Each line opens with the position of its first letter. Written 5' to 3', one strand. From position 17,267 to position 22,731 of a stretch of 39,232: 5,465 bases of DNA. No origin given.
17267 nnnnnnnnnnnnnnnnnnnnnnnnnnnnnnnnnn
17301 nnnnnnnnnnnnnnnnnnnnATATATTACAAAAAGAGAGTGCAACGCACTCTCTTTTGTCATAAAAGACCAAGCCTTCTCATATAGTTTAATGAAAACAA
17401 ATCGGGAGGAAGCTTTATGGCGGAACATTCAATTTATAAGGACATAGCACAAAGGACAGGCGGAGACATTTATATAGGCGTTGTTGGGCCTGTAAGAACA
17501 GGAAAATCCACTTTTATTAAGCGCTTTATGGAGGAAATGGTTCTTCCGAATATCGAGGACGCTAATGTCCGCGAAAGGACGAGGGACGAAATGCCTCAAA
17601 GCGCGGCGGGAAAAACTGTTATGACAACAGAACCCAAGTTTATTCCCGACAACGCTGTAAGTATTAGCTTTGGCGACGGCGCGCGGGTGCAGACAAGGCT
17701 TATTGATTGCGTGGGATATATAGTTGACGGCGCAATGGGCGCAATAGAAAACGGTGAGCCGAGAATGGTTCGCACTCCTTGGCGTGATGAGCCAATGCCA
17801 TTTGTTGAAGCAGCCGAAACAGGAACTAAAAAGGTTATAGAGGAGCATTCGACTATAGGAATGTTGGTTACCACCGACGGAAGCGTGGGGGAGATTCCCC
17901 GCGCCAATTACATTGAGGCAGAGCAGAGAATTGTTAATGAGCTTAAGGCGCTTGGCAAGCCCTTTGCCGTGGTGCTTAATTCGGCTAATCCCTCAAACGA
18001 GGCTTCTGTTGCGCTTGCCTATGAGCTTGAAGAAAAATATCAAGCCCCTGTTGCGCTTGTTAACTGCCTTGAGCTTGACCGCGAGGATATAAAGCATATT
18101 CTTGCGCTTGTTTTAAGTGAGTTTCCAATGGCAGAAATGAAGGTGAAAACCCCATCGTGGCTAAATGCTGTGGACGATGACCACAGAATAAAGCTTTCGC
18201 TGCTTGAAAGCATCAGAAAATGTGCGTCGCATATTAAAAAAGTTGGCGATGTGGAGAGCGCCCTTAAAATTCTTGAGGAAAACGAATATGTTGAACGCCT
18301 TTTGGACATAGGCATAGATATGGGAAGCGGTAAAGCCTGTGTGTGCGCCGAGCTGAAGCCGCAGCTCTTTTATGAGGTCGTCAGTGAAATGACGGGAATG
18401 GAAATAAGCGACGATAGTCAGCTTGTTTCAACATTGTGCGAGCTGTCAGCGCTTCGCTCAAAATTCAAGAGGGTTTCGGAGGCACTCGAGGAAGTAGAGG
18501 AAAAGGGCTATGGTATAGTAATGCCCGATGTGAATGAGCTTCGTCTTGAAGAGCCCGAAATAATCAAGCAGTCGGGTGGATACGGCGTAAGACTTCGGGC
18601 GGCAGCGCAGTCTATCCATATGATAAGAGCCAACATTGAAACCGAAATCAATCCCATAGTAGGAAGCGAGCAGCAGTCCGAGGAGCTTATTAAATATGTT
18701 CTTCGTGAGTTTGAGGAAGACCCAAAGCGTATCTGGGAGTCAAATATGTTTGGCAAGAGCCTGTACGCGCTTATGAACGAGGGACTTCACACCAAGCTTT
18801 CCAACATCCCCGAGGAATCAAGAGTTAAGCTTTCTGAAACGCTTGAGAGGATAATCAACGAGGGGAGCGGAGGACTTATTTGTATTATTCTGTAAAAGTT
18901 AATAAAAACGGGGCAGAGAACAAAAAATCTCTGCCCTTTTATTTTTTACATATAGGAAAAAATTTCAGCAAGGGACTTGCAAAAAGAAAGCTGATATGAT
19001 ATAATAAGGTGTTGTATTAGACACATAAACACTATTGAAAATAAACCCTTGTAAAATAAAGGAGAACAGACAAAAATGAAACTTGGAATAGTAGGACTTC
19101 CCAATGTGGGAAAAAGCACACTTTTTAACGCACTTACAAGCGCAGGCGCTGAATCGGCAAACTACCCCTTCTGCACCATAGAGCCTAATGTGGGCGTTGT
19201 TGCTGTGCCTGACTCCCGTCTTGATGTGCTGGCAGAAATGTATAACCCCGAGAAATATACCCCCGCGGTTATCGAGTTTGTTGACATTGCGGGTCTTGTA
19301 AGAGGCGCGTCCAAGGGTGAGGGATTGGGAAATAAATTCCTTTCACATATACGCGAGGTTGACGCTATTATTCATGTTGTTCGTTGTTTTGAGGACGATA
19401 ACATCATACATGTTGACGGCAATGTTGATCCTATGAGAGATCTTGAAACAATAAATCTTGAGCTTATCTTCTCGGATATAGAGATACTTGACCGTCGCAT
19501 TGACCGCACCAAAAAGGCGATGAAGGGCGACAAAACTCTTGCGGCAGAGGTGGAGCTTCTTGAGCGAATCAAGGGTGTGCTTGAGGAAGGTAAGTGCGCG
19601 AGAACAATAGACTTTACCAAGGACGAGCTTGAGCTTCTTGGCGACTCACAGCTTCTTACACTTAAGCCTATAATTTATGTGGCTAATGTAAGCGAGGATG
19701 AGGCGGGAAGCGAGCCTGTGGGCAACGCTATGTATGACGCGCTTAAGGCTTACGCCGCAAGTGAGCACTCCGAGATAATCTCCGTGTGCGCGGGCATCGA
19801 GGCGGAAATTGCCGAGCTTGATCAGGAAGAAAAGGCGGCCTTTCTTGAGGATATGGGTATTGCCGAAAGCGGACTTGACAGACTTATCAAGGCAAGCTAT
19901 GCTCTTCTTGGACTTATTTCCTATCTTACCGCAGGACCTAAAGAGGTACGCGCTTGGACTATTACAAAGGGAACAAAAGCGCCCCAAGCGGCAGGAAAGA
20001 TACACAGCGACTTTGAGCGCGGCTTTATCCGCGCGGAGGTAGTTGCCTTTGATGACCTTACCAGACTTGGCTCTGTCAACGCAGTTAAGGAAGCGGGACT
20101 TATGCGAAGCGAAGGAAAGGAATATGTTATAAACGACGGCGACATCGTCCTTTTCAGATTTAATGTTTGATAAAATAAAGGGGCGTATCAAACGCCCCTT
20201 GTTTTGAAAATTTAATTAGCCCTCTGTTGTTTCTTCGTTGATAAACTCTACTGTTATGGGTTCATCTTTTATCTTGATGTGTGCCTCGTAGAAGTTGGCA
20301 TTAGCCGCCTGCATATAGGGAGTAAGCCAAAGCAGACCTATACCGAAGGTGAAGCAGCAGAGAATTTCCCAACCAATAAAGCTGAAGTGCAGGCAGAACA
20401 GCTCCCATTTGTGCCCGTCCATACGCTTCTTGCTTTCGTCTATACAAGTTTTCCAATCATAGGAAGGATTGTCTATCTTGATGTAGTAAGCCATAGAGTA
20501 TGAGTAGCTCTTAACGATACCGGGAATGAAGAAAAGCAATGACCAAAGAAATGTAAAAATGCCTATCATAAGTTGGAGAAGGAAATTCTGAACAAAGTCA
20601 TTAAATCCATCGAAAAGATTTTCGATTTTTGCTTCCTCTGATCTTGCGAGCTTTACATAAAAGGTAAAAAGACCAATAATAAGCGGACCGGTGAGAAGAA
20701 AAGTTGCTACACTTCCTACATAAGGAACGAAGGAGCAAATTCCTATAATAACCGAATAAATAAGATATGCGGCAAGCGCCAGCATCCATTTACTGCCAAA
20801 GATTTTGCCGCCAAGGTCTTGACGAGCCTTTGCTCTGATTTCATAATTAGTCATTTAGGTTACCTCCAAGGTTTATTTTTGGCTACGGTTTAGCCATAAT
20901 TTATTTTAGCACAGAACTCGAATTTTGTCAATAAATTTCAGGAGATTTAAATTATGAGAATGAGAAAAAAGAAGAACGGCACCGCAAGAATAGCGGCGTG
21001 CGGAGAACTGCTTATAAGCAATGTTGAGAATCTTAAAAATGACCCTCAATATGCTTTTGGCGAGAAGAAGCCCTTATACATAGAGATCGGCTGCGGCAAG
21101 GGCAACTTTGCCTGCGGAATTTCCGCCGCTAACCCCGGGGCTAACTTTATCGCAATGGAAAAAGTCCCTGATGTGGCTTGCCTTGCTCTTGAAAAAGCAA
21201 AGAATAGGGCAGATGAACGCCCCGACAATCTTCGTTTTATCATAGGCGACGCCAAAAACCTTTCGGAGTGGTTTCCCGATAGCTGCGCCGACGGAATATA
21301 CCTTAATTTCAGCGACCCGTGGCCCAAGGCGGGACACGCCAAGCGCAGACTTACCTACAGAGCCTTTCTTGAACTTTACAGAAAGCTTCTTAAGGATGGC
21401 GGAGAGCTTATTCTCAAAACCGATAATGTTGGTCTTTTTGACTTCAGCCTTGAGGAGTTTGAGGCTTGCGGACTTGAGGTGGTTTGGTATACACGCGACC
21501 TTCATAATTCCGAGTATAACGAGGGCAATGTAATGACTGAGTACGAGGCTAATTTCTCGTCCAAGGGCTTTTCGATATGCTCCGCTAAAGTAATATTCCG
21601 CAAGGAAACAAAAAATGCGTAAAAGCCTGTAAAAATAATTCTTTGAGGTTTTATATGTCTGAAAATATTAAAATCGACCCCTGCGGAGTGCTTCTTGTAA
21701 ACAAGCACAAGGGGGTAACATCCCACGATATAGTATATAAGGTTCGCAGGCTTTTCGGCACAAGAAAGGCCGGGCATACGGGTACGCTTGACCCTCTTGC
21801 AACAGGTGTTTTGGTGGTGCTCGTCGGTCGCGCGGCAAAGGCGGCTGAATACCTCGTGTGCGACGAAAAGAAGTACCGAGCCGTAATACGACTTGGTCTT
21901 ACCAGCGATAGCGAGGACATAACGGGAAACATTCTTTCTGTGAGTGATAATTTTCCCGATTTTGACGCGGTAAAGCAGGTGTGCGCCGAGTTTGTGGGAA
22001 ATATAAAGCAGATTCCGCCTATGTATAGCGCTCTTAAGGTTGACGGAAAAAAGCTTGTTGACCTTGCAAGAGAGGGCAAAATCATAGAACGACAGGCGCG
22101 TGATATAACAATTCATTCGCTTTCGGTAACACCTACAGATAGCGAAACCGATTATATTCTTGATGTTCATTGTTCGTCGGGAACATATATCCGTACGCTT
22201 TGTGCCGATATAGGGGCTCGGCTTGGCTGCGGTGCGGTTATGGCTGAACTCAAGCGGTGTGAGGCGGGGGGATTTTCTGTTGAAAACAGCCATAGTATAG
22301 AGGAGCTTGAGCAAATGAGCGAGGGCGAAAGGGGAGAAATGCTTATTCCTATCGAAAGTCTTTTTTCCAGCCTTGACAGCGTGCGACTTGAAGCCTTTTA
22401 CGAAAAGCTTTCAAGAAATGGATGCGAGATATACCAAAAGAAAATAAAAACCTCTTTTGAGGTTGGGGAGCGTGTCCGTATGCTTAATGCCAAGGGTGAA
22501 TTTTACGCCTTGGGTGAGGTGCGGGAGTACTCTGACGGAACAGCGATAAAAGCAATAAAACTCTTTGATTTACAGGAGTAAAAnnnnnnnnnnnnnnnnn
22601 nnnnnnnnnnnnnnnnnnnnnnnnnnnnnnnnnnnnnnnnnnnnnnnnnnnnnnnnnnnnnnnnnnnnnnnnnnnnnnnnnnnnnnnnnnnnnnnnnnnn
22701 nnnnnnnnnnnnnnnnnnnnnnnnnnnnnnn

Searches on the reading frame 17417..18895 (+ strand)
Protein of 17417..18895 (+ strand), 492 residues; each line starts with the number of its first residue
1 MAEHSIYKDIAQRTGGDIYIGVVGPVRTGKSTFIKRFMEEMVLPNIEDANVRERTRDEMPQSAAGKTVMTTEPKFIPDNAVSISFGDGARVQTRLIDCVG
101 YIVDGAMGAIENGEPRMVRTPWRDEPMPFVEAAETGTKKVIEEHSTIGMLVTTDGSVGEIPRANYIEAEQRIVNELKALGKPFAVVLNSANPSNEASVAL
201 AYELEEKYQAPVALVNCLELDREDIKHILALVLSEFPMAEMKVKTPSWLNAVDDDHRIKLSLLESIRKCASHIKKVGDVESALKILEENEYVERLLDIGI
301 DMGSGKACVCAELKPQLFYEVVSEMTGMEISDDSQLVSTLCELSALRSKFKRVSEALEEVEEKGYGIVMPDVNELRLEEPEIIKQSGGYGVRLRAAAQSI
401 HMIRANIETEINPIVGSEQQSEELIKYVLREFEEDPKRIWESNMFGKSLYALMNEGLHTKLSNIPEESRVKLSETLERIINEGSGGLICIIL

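Call 15: search_protein_families(library=pfam, proteins=[window:17417-18895:+], max_evalue=0.001)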
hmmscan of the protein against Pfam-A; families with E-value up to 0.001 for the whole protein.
window:17417-18895:+ (492 aa): 3 families
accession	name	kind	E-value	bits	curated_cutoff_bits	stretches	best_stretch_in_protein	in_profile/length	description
PF09547.16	SpoIVA_ATPase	-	8.3e-114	379.3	26.6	1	1-237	1-237/237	Stage IV sporulation protein A, ATPase domain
PF20438.3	SpoIVA_middle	-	3.4e-62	210.2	25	1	239-416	2-179/179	Stage IV sporulation protein A, middle domain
PF20439.3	SpoIVA_C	-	5.6e-34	116.6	25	1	417-492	1-76/76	Sporulation stage IV protein A, C-terminal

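Call 36: find_related_loci(query=window:17417-18895:+, collection=genome_contigs, flank=1000)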
Query window:17417-18895:+ (492 aa) in genome_contigs; peptide patterns used: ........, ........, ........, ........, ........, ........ (x = any residue, [..] = any of these).
599 stretches matched a pattern (row limit reached: there are more); 521 encode a relative of the query (tblastn E <= 1e-3); the best 80 are kept; 80 distinct loci.
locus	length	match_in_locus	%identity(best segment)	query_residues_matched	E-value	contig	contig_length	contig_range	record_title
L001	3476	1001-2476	88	1-492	0e+0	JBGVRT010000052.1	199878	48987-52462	MAG: Eubacteriales bacterium isolate fecal_MAG_134 fecal_MAG_134_contig_0052, whole genome shotgun sequence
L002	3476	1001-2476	83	1-492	0e+0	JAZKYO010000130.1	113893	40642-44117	MAG: Eubacteriales bacterium isolate T1900045101_TC20190095.MAGScoT_cleanbin_000006 SGB_4760_k141_2656222, whole genome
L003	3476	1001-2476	72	1-492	0e+0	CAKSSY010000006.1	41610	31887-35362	MAG: uncultured Eubacteriales bacterium isolate REFINED_METABAT215_TOP10_CONTIGS_1500_ASSEMBLY_K77_MERGED__Hadza_PheChl_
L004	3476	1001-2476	70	1-492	0e+0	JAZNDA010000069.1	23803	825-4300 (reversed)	MAG: Eubacteriales bacterium isolate T1900044729_TS20190195.MAGScoT_cleanbin_000027 SGB_1991_k141_2223608, whole genome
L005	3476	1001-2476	70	1-492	0e+0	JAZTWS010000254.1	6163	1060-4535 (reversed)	MAG: Eubacteriales bacterium isolate T1900045332_YK20190021.MAGScoT_cleanbin_000071 SGB_6542_k141_2188006, whole genome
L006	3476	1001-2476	69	1-492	0e+0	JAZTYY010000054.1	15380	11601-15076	MAG: Eubacteriales bacterium isolate T1900045325_YK20190014.MAGScoT_cleanbin_000005 SGB_6433_k141_3110084, whole genome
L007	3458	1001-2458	72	1-486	0e+0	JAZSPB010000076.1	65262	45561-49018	MAG: Eubacteriales bacterium isolate T1900044547_TS20190013.MAGScoT_cleanbin_000026 SGB_153_k141_3512501, whole genome s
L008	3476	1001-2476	70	1-492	0e+0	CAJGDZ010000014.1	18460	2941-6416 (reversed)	MAG: uncultured Clostridia bacterium isolate MAG52 genome assembly, contig: k141_1601757_length_18460_cov_9.0000, whole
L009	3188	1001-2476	69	1-492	0e+0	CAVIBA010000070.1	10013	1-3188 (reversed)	Bulleidia sp. isolate H07676-L1_cleanbin_000038 genome assembly, contig: Spades_H07676-L1_contig_5728, whole genome shot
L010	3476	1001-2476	70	1-492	0e+0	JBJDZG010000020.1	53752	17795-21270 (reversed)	MAG: Eubacteriales bacterium isolate PUNG01_bin.013 NODE_315_length_53752_cov_22.516155, whole genome shotgun sequence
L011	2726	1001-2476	69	1-492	0e+0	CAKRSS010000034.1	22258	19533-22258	MAG: uncultured Eubacteriales bacterium isolate REFINED_METABAT215_TOP10_CONTIGS_1500_ASSEMBLY_K77_MERGED__Hadza_MoBio_h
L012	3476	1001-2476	69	1-492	0e+0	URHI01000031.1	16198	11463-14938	uncultured Clostridiales bacterium isolate UMGS1002 genome assembly, contig: NODE_1917_length_16198_cov_3.083690, whole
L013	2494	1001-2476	68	1-492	0e+0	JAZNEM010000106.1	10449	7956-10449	MAG: Eubacteriales bacterium isolate T1900044719_TS20190185.MAGScoT_cleanbin_000048 SGB_1902_k141_177604, whole genome s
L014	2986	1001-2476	67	1-492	0e+0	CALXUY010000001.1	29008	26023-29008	MAG: uncultured Clostridia bacterium isolate E0_LS__bin154 genome assembly, contig: E0_LS__k127_2090186, whole genome sh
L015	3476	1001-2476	68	1-492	0e+0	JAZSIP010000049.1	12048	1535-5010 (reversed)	MAG: Eubacteriales bacterium isolate T1900044569_TS20190035.MAGScoT_cleanbin_000030 SGB_429_k141_2684236, whole genome s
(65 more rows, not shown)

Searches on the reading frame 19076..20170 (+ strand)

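Call 16: search_protein_families(library=pfam, proteins=[window:19076-20170:+], max_evalue=0.001)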
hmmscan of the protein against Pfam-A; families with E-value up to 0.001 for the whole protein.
window:19076-20170:+ (364 aa): 3 families
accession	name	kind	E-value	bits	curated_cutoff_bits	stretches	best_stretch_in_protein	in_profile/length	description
PF06071.19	YchF-GTPase_C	-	3.3e-39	133.3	27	1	280-363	1-84/84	Protein of unknown function (DUF933)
PF01926.29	MMR_HSR1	-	5.3e-23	81.7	21.9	1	3-113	2-92/113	50S ribosome-binding GTPase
PF02421.24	FeoB_N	-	8.4e-09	35.6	27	1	3-51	3-51/156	Ferrous iron transport protein B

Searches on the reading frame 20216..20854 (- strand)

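Call 16: search_protein_families(library=pfam, proteins=[window:20216-20854:-], max_evalue=0.001)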
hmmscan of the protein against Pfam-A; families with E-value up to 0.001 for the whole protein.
window:20216-20854:- (212 aa): 1 family
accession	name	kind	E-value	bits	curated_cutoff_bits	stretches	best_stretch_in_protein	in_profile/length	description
PF06161.16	DUF975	-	1.5e-39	136.7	34.8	2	111-191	158-238/243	Protein of unknown function (DUF975)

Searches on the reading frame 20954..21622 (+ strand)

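Call 16: search_protein_families(library=pfam, proteins=[window:20954-21622:+], max_evalue=0.001)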
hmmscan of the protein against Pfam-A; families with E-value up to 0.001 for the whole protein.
window:20954-21622:+ (222 aa): 5 families
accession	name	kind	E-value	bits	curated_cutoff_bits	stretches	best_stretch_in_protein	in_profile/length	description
PF02390.23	Methyltransf_4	-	3.2e-37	128.1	24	1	39-208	2-170/173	Putative methyltransferase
PF13847.12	Methyltransf_31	-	3.4e-07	30.5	27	1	42-156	7-111/145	Methyltransferase domain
PF13649.12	Methyltransf_25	-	4e-06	27.9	27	1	44-120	3-73/97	Methyltransferase domain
PF08241.18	Methyltransf_11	-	1e-05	26.5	21.2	1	44-153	2-94/95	Methyltransferase domain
PF08242.18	Methyltransf_12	-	5e-05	24.4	30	1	43-150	1-96/98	Methyltransferase domain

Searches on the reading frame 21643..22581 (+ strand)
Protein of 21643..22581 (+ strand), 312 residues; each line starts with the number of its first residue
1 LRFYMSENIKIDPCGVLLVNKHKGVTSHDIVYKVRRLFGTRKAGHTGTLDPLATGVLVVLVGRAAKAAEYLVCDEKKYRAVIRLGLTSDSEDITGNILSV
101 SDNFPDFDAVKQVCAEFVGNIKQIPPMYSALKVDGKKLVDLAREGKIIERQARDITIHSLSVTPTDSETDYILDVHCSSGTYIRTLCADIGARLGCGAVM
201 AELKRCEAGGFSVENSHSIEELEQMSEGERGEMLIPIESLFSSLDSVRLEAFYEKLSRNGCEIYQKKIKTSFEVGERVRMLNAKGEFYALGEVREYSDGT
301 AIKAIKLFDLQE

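Call 16: search_protein_families(library=pfam, proteins=[window:21643-22581:+], max_evalue=0.001)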
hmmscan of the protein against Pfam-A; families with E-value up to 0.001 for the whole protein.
window:21643-22581:+ (312 aa): 2 families
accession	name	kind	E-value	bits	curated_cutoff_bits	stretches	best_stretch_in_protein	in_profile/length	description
PF01509.24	TruB_N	-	5e-51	173.4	27.3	1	35-183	1-149/149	TruB family pseudouridylate synthase (N terminal domain)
PF16198.10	TruB_C_2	-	4.5e-13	49.6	29.3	1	184-241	1-65/66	tRNA pseudouridylate synthase B C-terminal domain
